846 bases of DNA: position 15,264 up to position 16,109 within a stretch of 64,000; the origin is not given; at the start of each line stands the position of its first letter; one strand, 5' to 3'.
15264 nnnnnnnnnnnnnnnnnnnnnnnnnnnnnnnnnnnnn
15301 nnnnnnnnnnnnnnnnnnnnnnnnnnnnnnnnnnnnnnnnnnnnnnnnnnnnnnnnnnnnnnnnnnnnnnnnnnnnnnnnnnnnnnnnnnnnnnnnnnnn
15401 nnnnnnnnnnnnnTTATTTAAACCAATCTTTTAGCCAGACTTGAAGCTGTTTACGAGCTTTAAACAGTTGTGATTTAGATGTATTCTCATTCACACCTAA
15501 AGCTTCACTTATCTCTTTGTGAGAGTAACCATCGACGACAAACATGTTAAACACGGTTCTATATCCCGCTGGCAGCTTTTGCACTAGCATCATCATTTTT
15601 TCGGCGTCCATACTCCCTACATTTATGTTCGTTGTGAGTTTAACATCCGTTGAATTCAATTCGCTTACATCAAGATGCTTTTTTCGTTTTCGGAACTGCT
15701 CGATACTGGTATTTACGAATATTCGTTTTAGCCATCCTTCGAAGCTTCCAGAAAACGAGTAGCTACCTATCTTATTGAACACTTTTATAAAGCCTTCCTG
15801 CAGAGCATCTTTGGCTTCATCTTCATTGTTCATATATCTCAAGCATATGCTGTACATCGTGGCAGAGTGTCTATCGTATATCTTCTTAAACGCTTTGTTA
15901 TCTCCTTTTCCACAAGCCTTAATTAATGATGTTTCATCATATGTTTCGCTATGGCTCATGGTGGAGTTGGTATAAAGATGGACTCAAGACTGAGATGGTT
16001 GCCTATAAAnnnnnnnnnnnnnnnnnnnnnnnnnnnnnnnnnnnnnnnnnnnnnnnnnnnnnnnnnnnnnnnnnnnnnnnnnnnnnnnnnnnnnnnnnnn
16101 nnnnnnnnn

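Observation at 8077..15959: ECF sigma factor, membrane anti-sigma-like protein and 2025-aa T9SS cargo as one back-to-back minus-strand unit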

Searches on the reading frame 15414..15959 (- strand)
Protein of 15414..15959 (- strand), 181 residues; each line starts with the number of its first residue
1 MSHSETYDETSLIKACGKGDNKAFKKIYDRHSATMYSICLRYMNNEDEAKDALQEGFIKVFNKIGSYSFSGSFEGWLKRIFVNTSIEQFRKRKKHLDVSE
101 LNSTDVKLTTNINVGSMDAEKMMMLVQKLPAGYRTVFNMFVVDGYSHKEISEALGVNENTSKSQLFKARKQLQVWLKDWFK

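Call 5: search_protein_families(library=pfam, proteins=[window:15414-15959:-], max_evalue=0.01)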
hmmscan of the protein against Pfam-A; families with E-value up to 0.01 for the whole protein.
window:15414-15959:- (181 aa): 4 families
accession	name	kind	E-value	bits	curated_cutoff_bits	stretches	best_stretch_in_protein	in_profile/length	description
PF08281.18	Sigma70_r4_2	-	5.2e-17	61.7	25.7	1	121-172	3-54/54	Sigma-70, region 4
PF04542.20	Sigma70_r2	-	3.2e-14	52.9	24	1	27-94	1-70/71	Sigma-70 region 2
PF07638.17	Sigma70_ECF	-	1.1e-05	25.9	21.1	1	10-175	5-182/185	ECF sigma factor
PF04545.22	Sigma70_r4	-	0.00027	20.8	24.1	1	127-173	3-49/50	Sigma-70, region 4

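Call 6: search_protein_families(library=ncbifam, proteins=[window:15414-15959:-], max_evalue=0.01)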
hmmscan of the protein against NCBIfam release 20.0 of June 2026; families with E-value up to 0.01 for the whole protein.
window:15414-15959:- (181 aa): 89 families (the best 25 are shown)
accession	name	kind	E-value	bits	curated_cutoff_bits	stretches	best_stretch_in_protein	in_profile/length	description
NF008888.0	PRK11922.1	equivalog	4.4e-29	101.7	204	1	4-175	12-195/231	RNA polymerase sigma factor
NF007223.0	PRK09641.1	equivalog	1.7e-27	96.5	209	1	11-177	7-185/187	RNA polymerase sigma factor SigW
NF007225.0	PRK09643.1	equivalog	1.4e-26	93.4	190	1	7-177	12-183/204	RNA polymerase sigma factor SigM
NF058625.1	sigma_PG0214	equivalog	1.5e-25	89.9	130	1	21-174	3-159/170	GFO_1088 family ECF-type sigma factor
TIGR02985.1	Sig70_bacteroi1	subfamily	3.2e-25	89.2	126.4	1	22-173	1-159/162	RNA polymerase sigma-70 factor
TIGR02948.1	SigW_bacill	equivalog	9.7e-25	87.7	243.1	1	11-177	7-185/187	RNA polymerase sigma factor SigW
TIGR02937.1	sigma70-ECF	superfamily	3.2e-24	85.4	42.9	1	23-174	2-163/165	sigma-70 family RNA polymerase sigma factor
NF007216.0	PRK09638.1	equivalog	8e-24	84.4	194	1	6-173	2-171/180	RNA polymerase sigma factor SigY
NF004113.0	PRK05602.1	equivalog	1.4e-23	83.7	208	1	5-177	28-202/211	RNA polymerase sigma factor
NF009166.1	PRK12513.1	equivalog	1.4e-23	83.6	206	1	5-176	5-186/193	RNA polymerase sigma factor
TIGR02950.1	SigM_subfam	subfamily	8.6e-23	80.9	147.95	1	25-174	3-156/159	RNA polymerase sigma factor, SigM family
NF006930.0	PRK09415.1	subfamily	9e-23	81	198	1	22-177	16-176/179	RNA polymerase factor sigma C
NF009171.0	PRK12518.1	equivalog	1.5e-22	80.4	208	1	7-177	12-185/191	RNA polymerase sigma factor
TIGR02954.1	Sig70_famx3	hypoth_equivalog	1.7e-22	79.9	188.5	1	9-177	3-168/170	RNA polymerase sigma-70 factor, TIGR02954 family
NF009174.0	PRK12522.1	equivalog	4e-22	79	217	1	24-177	5-168/175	RNA polymerase sigma factor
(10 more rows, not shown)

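Call 29: find_related_loci(query=A2, collection=genome_contigs, flank=10000)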
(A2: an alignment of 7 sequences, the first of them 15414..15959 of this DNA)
Query A2 (181 aa) in genome_contigs; peptide patterns used: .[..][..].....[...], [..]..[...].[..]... (x = any residue, [..] = any of these).
599 stretches matched a pattern (row limit reached: there are more); 388 encode a relative of the query (tblastn E <= 1e-3); the best 80 are kept; 80 distinct loci.
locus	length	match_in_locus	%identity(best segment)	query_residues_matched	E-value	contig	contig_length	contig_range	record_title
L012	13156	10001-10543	82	1-181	8e-103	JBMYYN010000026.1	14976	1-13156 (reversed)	MAG: Bacteroidia bacterium isolate ME_XS_2208_bin_33 ME_XS_2208_bin_33_26, whole genome shotgun sequence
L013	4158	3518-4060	81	1-181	9e-102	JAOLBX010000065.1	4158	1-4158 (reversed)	Bacteroidia bacterium isolate AH-657-M05 AH-657-M05_NODE_64, whole genome shotgun sequence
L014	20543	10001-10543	78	1-181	3e-98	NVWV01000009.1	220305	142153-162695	MAG: Bacteroidetes bacterium isolate NORP28 Contig_source1382A_102, whole genome shotgun sequence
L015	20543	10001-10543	79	1-181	5e-97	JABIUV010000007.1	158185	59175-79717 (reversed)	MAG: Bacteroidetes bacterium isolate SI072_bin56 k141_2844938, whole genome shotgun sequence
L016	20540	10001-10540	78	1-180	1e-96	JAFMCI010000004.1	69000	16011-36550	MAG: Bacteroidia bacterium isolate CPBay_Spr15L08_66 NODE_134_length_69000_cov_28.935528, whole genome shotgun sequence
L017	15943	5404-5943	77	1-180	8e-96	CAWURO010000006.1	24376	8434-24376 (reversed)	MAG: uncultured Bacteroidia bacterium isolate HER22_SIP_1000_bin_41 genome assembly, contig: HER22_SP_1000_bin_41-read_9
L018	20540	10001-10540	77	1-180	1e-95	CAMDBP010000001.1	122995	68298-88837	MAG: Chitinophaga pinensis isolate MH-21oct19-60 genome assembly, contig: MH-21oct19-C152, whole genome shotgun sequence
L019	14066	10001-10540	77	1-180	2e-95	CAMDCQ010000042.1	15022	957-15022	MAG: Chitinophaga pinensis isolate MiE-16apr19-111 genome assembly, contig: MiE-16apr19-C7899, whole genome shotgun sequ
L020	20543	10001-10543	77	1-181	1e-94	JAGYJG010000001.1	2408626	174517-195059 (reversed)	MAG: Bacteroidia bacterium isolate M30B35 1, whole genome shotgun sequence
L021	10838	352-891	76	1-180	6e-93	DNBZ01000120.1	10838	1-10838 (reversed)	MAG TPA_asm: Bacteroidetes bacterium isolate UBA10404 contig_88795, whole genome shotgun sequence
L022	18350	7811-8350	75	1-180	6e-93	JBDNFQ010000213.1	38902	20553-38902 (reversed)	MAG: Bacteroidia bacterium isolate concoct.142.ELB k141_649033, whole genome shotgun sequence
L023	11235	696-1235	75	1-181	2e-92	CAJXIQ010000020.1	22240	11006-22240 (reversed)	MAG TPA_asm: uncultured Bacteroidetes bacterium isolate SRR5268667_bin.63_MetaBAT_v2.12.1_MAG genome assembly, contig: N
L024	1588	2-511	74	12-181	9e-88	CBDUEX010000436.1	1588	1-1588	MAG TPA_asm: uncultured Bacteroidia bacterium isolate SRR22808126_concoct_122 genome assembly, contig: ERZ25043457.79676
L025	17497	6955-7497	66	1-181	3e-83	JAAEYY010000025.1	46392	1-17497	Bacterium isolate P03SST1bin.8 NODE_354_length_46392_cov_5.55381, whole genome shotgun sequence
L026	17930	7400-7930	66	5-181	2e-82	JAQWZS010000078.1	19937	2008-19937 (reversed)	MAG: Bacteroidia bacterium isolate cluster3_bin.89 k119_656151, whole genome shotgun sequence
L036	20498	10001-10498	51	12-176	2e-52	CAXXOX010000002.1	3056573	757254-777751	MAG: Bacteroidales bacterium isolate 201d7cc5-cfe6-415f-8efa-99aa2e61e932 genome assembly, contig: contig_2, whole genom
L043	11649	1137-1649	48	8-177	1e-49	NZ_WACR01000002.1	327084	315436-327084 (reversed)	Salibacter halophilus strain KCTC 52047 contig02, whole genome shotgun sequence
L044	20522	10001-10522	43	1-173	3e-49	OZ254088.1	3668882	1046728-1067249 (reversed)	MAG: Vicingaceae bacterium isolate da3228aa-0750-4a01-a0fc-8973236e3cd2 genome assembly, chromosome: 1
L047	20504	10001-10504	49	8-173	2e-47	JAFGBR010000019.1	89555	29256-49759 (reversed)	MAG: Marinilabiliaceae bacterium isolate Zod_Metabat.1042 k87_2613807, whole genome shotgun sequence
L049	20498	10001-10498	44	9-173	2e-47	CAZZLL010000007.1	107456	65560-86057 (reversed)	MAG TPA_asm: uncultured Lentimicrobiaceae bacterium isolate SRP141376_co3_47 genome assembly, contig: NODE_313_length_10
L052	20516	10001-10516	45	8-173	1e-46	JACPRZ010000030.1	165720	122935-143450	MAG: Bacteroidetes bacterium isolate NC_groundwater_692_Ag_S-0.2um_43_10 S36_SO-2_scaffold_93283, whole genome shotgun s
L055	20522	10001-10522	46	8-180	2e-46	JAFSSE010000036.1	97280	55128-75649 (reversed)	MAG: Bacteroidales bacterium isolate RGIG3425 Goat_Reticulum.Co__c1662132, whole genome shotgun sequence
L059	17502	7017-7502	46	12-173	5e-45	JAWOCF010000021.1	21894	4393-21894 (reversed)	MAG: Bacteroidales bacterium isolate BLK3-3.bin.96 k191_819525, whole genome shotgun sequence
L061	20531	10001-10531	42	9-181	2e-44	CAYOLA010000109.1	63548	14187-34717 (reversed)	MAG TPA_asm: uncultured Bacteroidales bacterium isolate SRP067234_co1_51 genome assembly, contig: k99_602217, whole geno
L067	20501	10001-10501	40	9-173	3e-42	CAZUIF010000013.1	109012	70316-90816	MAG TPA_asm: uncultured Rikenella sp. isolate binchicken_co190_102 genome assembly, contig: NODE_388_length_109012_cov_2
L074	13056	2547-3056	45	12-176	2e-43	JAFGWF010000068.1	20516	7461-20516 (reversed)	MAG: Bacteroidales bacterium isolate ZodW_Metabat.232 k87_2866122, whole genome shotgun sequence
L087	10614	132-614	42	12-173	2e-42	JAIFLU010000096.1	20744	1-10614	MAG: Bacteroidetes bacterium isolate bin_228 scaffold_2238, whole genome shotgun sequence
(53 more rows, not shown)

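Call 36: search_protein_families(library=pfam, proteins=[L067:10545-11855:+, L047:10545-11867:+, L055:10528-11682:+, L059:7556-8893:+, L052:10560-12131:+, L044:10567-11778:+, L061:10555-11859:+, L087:662-2140:+, L074:3109-4509:+, L043:1675-2796:+], max_evalue=0.1)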
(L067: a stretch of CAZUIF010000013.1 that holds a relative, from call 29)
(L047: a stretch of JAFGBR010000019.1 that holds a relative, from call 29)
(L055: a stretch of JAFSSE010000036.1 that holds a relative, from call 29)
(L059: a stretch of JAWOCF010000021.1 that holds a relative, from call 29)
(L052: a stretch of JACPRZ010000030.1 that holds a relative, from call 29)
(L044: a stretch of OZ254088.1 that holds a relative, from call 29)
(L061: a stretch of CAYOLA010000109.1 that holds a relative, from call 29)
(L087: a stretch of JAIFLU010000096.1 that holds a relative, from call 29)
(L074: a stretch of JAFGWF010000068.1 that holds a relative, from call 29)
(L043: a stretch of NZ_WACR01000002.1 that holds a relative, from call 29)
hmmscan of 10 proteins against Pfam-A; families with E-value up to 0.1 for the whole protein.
L067:10545-11855:+ (436 aa): 3 families
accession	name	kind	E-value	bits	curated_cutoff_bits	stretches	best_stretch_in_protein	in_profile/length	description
PF13568.12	OMP_b-brl_2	-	2e-11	44.7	27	1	192-416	13-173/175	Outer membrane protein beta-barrel domain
PF13505.12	OMP_b-brl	-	0.00012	22.7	28.7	1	292-403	86-149/175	Outer membrane protein beta-barrel domain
PF01389.23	OmpA_membrane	-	0.046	13.9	21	0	343-404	76-146/180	OmpA-like transmembrane domain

L047:10545-11867:+ (440 aa): 1 family
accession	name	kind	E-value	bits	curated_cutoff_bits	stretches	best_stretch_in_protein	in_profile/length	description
PF01389.23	OmpA_membrane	-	0.00037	20.7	21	1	372-439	111-176/180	OmpA-like transmembrane domain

L055:10528-11682:+ (384 aa): 2 families
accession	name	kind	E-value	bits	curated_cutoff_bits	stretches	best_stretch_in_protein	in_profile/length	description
PF13568.12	OMP_b-brl_2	-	5.3e-06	27.1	27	1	213-341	33-161/175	Outer membrane protein beta-barrel domain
PF13505.12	OMP_b-brl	-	0.0002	22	28.7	1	236-357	58-155/175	Outer membrane protein beta-barrel domain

L059:7556-8893:+ (445 aa): 1 family
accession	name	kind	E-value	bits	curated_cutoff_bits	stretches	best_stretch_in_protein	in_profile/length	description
PF13568.12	OMP_b-brl_2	-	3.8e-07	30.8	27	1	218-407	35-162/175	Outer membrane protein beta-barrel domain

L052:10560-12131:+ (523 aa): 3 families
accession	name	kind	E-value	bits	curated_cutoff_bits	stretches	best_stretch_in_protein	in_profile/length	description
PF13568.12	OMP_b-brl_2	-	3.7e-06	27.6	27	1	291-480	7-170/175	Outer membrane protein beta-barrel domain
PF13505.12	OMP_b-brl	-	1e-05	26.3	28.7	1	328-463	39-141/175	Outer membrane protein beta-barrel domain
PF02462.21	Opacity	-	0.05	14.1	21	0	332-359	77-106/126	Opacity family porin protein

L044:10567-11778:+ (403 aa): 4 families
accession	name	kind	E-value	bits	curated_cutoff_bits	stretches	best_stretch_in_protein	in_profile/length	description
PF13568.12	OMP_b-brl_2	-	7.6e-06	26.6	27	1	242-366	37-164/175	Outer membrane protein beta-barrel domain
PF13505.12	OMP_b-brl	-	7.4e-05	23.4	28.7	1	193-366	20-148/175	Outer membrane protein beta-barrel domain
PF01389.23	OmpA_membrane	-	0.0018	18.5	21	1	240-388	30-163/180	OmpA-like transmembrane domain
PF13609.12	Porin_4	-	0.015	15.5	27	0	168-269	245-306/310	Gram-negative porin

L061:10555-11859:+ (434 aa): 1 family
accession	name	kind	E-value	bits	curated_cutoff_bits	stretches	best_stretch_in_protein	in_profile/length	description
PF13505.12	OMP_b-brl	-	0.0017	19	28.7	1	248-399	23-149/175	Outer membrane protein beta-barrel domain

L087:662-2140:+ (492 aa): 0 families

L074:3109-4509:+ (466 aa): 2 families
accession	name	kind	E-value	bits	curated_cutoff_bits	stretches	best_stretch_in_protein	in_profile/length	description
PF13505.12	OMP_b-brl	-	0.0028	18.3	28.7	1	332-461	66-173/175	Outer membrane protein beta-barrel domain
PF11276.14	DUF3078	-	0.058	14.2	25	0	400-440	51-90/92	Protein of unknown function (DUF3078)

L043:1675-2796:+ (373 aa): 5 families
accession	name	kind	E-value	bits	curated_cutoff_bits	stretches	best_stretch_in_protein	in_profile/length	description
PF13585.12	CHU_C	-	1.8e-17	63.7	27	1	286-370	2-85/86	CHU_C Type IX secretion signal domain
PF00801.26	PKD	-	9e-11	42.1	23.5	1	199-260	5-71/80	PKD domain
PF18911.6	PKD_4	-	2e-10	41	27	1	218-260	33-74/85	PKD domain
PF13860.13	FlgD_ig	-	0.0012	19.2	27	1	308-357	21-77/79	FlgD Ig-like domain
PF15092.11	UPF0728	-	0.064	13.5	27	0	301-346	38-83/88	Uncharacterised protein family UPF0728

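Call 57: find_homologous_proteins(query=A6, max_evalue=0.00001)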
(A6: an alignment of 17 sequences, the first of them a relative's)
Query A6 (17 sequences) (384 aa, profile of the alignment): 209 proteins with E <= 0.00001 among 8000 candidates; the best 120 are listed.
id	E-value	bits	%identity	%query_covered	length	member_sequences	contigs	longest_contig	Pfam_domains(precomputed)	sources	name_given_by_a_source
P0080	1.1e-69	254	99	100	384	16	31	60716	PF13568.13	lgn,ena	-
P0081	1.7e-60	224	-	-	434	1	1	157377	-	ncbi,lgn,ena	-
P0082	6.4e-57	212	76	100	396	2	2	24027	-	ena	-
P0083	3.0e-49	187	56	100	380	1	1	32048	PF13505.13,PF13568.13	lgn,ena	-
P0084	9.3e-47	178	55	100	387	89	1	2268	PF13505.13,PF13568.13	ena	-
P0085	9.5e-47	178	54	100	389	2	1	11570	PF13505.13,PF13568.13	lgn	-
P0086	3.2e-46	177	55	100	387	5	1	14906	PF13505.13,PF13568.13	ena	-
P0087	5.3e-45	173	54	100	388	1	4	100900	PF13505.13,PF13568.13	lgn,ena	-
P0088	2.7e-44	170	39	99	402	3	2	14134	PF13505.13,PF13568.13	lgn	-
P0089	2.5e-43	167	37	99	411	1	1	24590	PF13505.13,PF13568.13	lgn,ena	-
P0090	3.0e-42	163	36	100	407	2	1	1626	PF13505.13,PF13568.13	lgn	-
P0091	4.3e-42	163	36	100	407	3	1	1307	PF13505.13,PF13568.13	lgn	-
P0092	1.3e-41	161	36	99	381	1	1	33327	PF13505.13,PF13568.13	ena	-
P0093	1.4e-41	161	39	99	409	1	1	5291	PF13505.13,PF13568.13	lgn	-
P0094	1.8e-41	161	40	99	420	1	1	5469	PF13568.13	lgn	-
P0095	2.4e-41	161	36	99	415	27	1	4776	PF13505.13,PF13568.13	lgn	-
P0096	2.6e-41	160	37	99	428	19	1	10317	PF13505.13,PF13568.13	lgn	-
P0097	6.1e-41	159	38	99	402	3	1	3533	PF13505.13,PF13568.13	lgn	-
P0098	6.4e-41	159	36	100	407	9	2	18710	PF13505.13,PF13568.13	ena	-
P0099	8.6e-41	159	38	100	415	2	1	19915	PF13505.13,PF13568.13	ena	-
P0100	9.8e-41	159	39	99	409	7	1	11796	PF13505.13,PF13568.13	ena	-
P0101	2.2e-40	157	40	100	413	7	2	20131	PF13505.13,PF13568.13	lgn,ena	-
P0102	2.7e-40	157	37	99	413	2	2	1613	PF13505.13,PF13568.13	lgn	-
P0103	4.2e-40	156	36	100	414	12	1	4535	PF13505.13,PF13568.13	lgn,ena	-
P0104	4.4e-40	156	38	99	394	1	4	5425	PF13505.13,PF13568.13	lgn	-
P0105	7.0e-40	156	34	100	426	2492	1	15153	PF13505.13,PF13568.13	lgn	-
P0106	7.4e-40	156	42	99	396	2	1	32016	PF13505.13,PF13568.13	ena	-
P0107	7.5e-40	156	38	100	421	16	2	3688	PF13505.13,PF13568.13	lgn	-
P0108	8.0e-40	156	39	99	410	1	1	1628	PF13505.13,PF13568.13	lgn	-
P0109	9.0e-40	155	39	99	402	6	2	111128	PF13505.13,PF13568.13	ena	-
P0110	1.3e-39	155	38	100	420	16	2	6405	PF13505.13,PF13568.13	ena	-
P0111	1.5e-39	155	36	99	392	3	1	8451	PF13505.13,PF13568.13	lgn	-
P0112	2.2e-39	154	37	100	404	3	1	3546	PF13505.13,PF13568.13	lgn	-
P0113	2.2e-39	154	41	98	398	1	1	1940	PF13505.13,PF13568.13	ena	-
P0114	2.7e-39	154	38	100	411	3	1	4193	PF13505.13,PF13568.13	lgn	-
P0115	4.5e-39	153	31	100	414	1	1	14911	PF13568.13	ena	-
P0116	4.6e-39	153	38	100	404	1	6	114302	PF13505.13,PF13568.13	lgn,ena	-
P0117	4.8e-39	153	37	99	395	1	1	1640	PF13568.13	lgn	-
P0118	5.0e-39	153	37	100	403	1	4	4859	PF13505.13,PF13568.13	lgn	-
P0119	5.2e-39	153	36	100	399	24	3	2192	PF13505.13,PF13568.13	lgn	-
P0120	5.7e-39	153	38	100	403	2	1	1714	PF13505.13,PF13568.13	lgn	-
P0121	5.8e-39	153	36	100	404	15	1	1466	PF13505.13,PF13568.13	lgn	-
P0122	6.5e-39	153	37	100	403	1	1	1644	PF13505.13,PF13568.13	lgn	-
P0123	7.9e-39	152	37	100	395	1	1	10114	PF13505.13,PF13568.13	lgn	-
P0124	1.5e-38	151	37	99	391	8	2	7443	PF13505.13,PF13568.13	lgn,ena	-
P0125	1.6e-38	151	38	99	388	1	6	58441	PF13505.13,PF13568.13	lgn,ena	-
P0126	1.8e-38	151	40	99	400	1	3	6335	PF13505.13,PF13568.13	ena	-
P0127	1.9e-38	151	37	100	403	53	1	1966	PF13505.13,PF13568.13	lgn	-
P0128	1.9e-38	151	38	100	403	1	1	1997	PF13505.13,PF13568.13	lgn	-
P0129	2.2e-38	151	39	100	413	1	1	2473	PF13505.13,PF13568.13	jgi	-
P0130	3.2e-38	150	39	99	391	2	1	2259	PF13505.13,PF13568.13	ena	-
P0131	3.3e-38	150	38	99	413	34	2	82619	PF13505.13,PF13568.13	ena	-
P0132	3.5e-38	150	37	100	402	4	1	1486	PF13505.13,PF13568.13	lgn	-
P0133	5.7e-38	149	41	98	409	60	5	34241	PF13505.13,PF13568.13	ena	-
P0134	8.6e-38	149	37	99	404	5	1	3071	PF13568.13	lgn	-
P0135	9.9e-38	149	40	99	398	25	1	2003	PF13505.13,PF13568.13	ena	-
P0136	1.1e-37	148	38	100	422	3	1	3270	PF13568.13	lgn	-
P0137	1.2e-37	148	38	99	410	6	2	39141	PF13505.13,PF13568.13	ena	-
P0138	1.3e-37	148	37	99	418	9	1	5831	PF13505.13,PF13568.13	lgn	-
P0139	1.4e-37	148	41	99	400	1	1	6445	PF13568.13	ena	-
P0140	1.5e-37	148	38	99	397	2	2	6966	PF13568.13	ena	-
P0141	1.5e-37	148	34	99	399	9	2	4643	PF13505.13,PF13568.13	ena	-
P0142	2.0e-37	148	34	99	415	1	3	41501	PF13505.13,PF13568.13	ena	-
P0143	2.1e-37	148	34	99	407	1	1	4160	PF13568.13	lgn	-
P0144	2.3e-37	147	32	100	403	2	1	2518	PF13568.13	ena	-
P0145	3.1e-37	147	33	100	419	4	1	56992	PF13568.13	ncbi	-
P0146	3.3e-37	147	38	99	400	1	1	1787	PF13505.13,PF13568.13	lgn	-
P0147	3.3e-37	147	35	98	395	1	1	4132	PF13505.13,PF13568.13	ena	-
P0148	3.5e-37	147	32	100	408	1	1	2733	PF13568.13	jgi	-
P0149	4.6e-37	146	30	100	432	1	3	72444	PF13568.13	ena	-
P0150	4.9e-37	146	33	99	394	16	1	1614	PF13505.13,PF13568.13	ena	-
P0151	5.9e-37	146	41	98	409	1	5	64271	PF13505.13,PF13568.13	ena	-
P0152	6.0e-37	146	31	100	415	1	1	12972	PF13568.13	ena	-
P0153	8.4e-37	146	38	99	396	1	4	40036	PF13568.13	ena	-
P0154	9.6e-37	145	34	99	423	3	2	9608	PF13505.13,PF13568.13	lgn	-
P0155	9.8e-37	145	39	97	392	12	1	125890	PF13505.13,PF13568.13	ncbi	-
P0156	1.1e-36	145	37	100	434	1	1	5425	PF13568.13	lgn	-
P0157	1.2e-36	145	28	100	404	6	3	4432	PF13568.13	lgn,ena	-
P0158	1.7e-36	145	30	100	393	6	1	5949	PF13568.13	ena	-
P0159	1.7e-36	145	34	99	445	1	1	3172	PF13505.13,PF13568.13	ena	-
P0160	1.8e-36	144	45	49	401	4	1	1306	PF13505.13,PF13568.13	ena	-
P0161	2.8e-36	144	41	99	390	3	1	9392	PF13505.13,PF13568.13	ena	-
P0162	2.9e-36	144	35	100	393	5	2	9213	PF13505.13,PF13568.13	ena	-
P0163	3.0e-36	144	41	100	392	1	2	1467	PF13505.13,PF13568.13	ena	-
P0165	5.0e-36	143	41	99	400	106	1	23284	PF13505.13,PF13568.13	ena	-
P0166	5.7e-36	143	32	100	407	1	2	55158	PF13568.13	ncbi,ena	-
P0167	6.3e-36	143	32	100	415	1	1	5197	PF13568.13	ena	-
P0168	6.8e-36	143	36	99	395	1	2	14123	PF13568.13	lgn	-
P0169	7.8e-36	142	40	99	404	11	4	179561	PF13568.13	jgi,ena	-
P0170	7.9e-36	142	35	99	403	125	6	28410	PF13505.13,PF13568.13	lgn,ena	-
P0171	1.0e-35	142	30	100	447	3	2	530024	PF13568.13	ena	-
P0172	1.2e-35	142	40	99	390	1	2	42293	PF13505.13,PF13568.13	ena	-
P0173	2.1e-35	141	29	100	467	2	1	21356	PF13568.13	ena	-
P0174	2.7e-35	141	45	11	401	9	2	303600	PF13505.13,PF13568.13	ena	-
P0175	2.8e-35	141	40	100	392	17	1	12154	PF13505.13,PF13568.13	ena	-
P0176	3.2e-35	140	36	99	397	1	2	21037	PF13505.13,PF13568.13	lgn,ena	-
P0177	4.3e-35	140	39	58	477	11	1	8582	PF13568.13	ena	-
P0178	4.5e-35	140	33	99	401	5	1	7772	PF13505.13,PF13568.13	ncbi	-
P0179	5.2e-35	140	30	100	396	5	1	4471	PF13568.13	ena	-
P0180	5.2e-35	140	34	100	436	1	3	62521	PF13505.13,PF13568.13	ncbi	-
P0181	6.1e-35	139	33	100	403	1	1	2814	PF13568.13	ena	-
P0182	6.2e-35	139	36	98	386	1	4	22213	PF13505.13,PF13568.13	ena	-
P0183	8.6e-35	139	35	100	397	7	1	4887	PF13505.13,PF13568.13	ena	-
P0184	9.7e-35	139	40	44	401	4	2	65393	PF13568.13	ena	-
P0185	9.9e-35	139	37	99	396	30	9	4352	PF13568.13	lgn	-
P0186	1.1e-34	139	33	99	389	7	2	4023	PF13568.13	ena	-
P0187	1.1e-34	139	39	100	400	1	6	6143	PF13505.13,PF13568.13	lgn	-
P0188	1.3e-34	138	34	100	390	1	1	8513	PF13505.13,PF13568.13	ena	-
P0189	1.4e-34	138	40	99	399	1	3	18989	PF13505.13,PF13568.13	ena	-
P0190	1.4e-34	138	40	99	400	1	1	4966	PF13568.13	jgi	jgi:hypothetical protein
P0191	1.5e-34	138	33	100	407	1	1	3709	PF13568.13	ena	-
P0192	1.6e-34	138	39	99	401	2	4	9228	PF13568.13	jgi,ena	jgi:hypothetical protein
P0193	2.0e-34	138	29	100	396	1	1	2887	PF13568.13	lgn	-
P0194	2.1e-34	138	38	99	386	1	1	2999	PF13505.13,PF13568.13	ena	-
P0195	2.4e-34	137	29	100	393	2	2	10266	PF13568.13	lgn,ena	-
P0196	2.5e-34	137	37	99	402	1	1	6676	PF13505.13,PF13568.13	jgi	-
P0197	2.8e-34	137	40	99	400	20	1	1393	PF13568.13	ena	-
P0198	3.5e-34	137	36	97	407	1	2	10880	PF13568.13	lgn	-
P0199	3.6e-34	137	49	45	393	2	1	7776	PF13505.13,PF13568.13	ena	-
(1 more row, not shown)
